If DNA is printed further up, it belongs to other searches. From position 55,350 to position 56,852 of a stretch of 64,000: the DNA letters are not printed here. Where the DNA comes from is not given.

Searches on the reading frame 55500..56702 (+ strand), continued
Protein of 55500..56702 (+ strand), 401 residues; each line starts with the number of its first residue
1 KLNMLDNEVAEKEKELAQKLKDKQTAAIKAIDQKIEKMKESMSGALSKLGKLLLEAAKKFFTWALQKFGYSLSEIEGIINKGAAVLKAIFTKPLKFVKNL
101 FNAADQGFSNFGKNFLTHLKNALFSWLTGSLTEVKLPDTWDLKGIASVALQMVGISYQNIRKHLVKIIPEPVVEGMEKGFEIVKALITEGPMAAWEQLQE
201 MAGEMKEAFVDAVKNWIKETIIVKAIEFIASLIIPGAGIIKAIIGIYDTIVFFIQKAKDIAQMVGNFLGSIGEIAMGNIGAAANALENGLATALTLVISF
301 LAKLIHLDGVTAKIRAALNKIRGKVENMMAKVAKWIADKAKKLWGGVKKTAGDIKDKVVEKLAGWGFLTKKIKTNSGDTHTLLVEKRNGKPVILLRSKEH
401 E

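Call 108: find_related_loci(query=L135:8001-8918:+, collection=genome_contigs, flank=6000)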
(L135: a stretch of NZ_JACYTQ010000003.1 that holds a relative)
Query L135:8001-8918:+ (306 aa) in genome_contigs; peptide patterns used: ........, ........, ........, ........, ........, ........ (x = any residue, [..] = any of these).
216 stretches matched a pattern; 11 encode a relative of the query (tblastn E <= 1e-3); 11 distinct loci.
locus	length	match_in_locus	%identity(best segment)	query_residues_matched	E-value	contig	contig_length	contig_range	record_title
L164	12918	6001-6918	100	1-306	0e+0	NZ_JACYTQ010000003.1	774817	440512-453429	Echinicola arenosa strain CAU 1574 contig3, whole genome shotgun sequence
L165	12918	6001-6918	84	1-306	8e-161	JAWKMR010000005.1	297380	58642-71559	MAG: Flavobacteriaceae bacterium isolate BC3.55 BC3.55.fa-5, whole genome shotgun sequence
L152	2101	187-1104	84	1-306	1e-172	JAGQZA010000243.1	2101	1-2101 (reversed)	MAG: Flavobacteriaceae bacterium isolate HKST-UBA79 NODE_243_length_2101_cov_3.066206, whole genome shotgun sequence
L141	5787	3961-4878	84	1-306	6e-162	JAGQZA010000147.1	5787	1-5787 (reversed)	MAG: Flavobacteriaceae bacterium isolate HKST-UBA79 NODE_147_length_5787_cov_3.362347, whole genome shotgun sequence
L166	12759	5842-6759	77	1-306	2e-145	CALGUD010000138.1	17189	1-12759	MAG TPA_asm: uncultured Flavobacteriaceae bacterium isolate SRR6425818_bin.24_CONCOCT_v1.1_MAG genome assembly, contig:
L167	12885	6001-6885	76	1-295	1e-137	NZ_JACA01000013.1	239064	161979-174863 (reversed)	Aquimarina macrocephali JAMB N27 contig13_scaffold6, whole genome shotgun sequence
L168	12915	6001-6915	57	1-305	8e-110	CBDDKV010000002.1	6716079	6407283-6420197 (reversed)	MAG: Bacteroidales bacterium isolate 9480fe01-225e-458e-b31c-9252802a2ee0 genome assembly, contig: contig_2, whole genom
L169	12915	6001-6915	56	1-305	6e-108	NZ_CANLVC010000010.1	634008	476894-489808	Aquimarina algiphila isolate 2-91_1.fasta NODE_7, whole genome shotgun sequence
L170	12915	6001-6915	52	1-305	2e-100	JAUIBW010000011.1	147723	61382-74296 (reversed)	MAG: Bacteroidia bacterium isolate 6_bin.65 NODE_208_length_147723_cov_1.971483, whole genome shotgun sequence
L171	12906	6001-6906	50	1-302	5e-96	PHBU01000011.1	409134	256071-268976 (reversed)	MAG: Chloroflexi bacterium HGW-Chloroflexi-6 bjp_ig2157_scaffold_33, whole genome shotgun sequence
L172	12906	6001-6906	49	1-302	1e-93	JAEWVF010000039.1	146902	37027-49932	MAG: Chloroflexota bacterium isolate OH_SDB_50 k127_758174, whole genome shotgun sequence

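Call 115: find_related_loci(query=A16, collection=genome_contigs, flank=9000)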
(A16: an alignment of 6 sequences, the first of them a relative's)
Query A16 (309 aa) in genome_contigs; peptide patterns used: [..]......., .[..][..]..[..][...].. (x = any residue, [..] = any of these).
310 stretches matched a pattern; 108 encode a relative of the query (tblastn E <= 1e-3); the best 80 are kept; 80 distinct loci.
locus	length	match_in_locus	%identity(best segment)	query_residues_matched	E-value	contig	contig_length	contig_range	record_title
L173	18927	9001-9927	100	1-309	0e+0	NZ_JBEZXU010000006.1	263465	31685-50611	Actinoplanes sp. NPDC026670 NPDC026670_81_C6.ctg-0006, whole genome shotgun sequence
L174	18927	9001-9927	79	1-309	6e-163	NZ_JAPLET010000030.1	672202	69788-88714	MAG: Spirosoma sp. isolate LacPavin_0818_WC40_MAG_50_50 LacPavin_0818_WC40_scaffold_888674, whole genome shotgun sequenc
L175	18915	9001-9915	78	1-305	2e-158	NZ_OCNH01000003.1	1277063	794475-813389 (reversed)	Spirosoma fluviale strain DSM 29961, whole genome shotgun sequence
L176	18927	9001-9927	78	1-309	2e-157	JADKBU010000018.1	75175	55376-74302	MAG: Candidatus Accumulibacter propinquus isolate OdNE_18-Q3-R46-58_BAT3C.415 tig00012855-10-759270, whole genome shotgu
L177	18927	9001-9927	76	1-309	1e-157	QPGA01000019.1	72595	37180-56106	MAG: Candidatus Accumulibacter meliphilus isolate UW-LDO-IC UW-LDO-IC-MS_18, whole genome shotgun sequence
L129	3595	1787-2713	78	1-309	2e-163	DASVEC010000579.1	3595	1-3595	MAG TPA_asm: Iamia sp. isolate SMAG_U2050 k141_162072, whole genome shotgun sequence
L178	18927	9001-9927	77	1-309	5e-157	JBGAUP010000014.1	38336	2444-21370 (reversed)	MAG: Runella sp. isolate MAG_MBR_H10.85 MBRH10-85_opera_contig_3883, whole genome shotgun sequence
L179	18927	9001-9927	75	1-309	2e-156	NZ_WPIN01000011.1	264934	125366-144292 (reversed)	Spirosoma arboris strain HMF4905 11, whole genome shotgun sequence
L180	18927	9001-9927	76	1-309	1e-155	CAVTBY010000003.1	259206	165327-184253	MAG: Ilumatobacteraceae bacterium isolate MFD02360.bin.2.58 genome assembly, contig: contig_18121, whole genome shotgun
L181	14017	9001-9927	75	1-309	6e-153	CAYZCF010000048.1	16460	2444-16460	MAG TPA_asm: uncultured Chlorobiaceae bacterium isolate binchicken_co66_179 genome assembly, contig: NODE_5528_length_16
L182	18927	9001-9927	74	1-309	2e-150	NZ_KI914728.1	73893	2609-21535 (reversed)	Arthrobacter sp. H20 scaffold25, whole genome shotgun sequence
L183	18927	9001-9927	76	1-309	1e-149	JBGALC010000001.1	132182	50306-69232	MAG: Micropruina sp. isolate MAG_MBR_H10.60 MBRH10-60_opera_contig_585, whole genome shotgun sequence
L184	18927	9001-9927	75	1-309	1e-149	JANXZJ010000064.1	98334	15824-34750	MAG: Mariniphaga sp. isolate GL140_4_metabat_302_sub GL140_4_k141_1055330, whole genome shotgun sequence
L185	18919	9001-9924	71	1-308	7e-147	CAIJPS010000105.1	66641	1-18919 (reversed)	MAG: uncultured Chlorobiaceae bacterium isolate Ki1-2-2m_bin-006 genome assembly, contig: bin-006:105/109, whole genome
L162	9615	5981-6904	77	1-308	2e-146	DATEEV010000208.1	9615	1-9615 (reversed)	MAG TPA_asm: Microthrixaceae bacterium isolate SMAG_U8742 k141_2318012, whole genome shotgun sequence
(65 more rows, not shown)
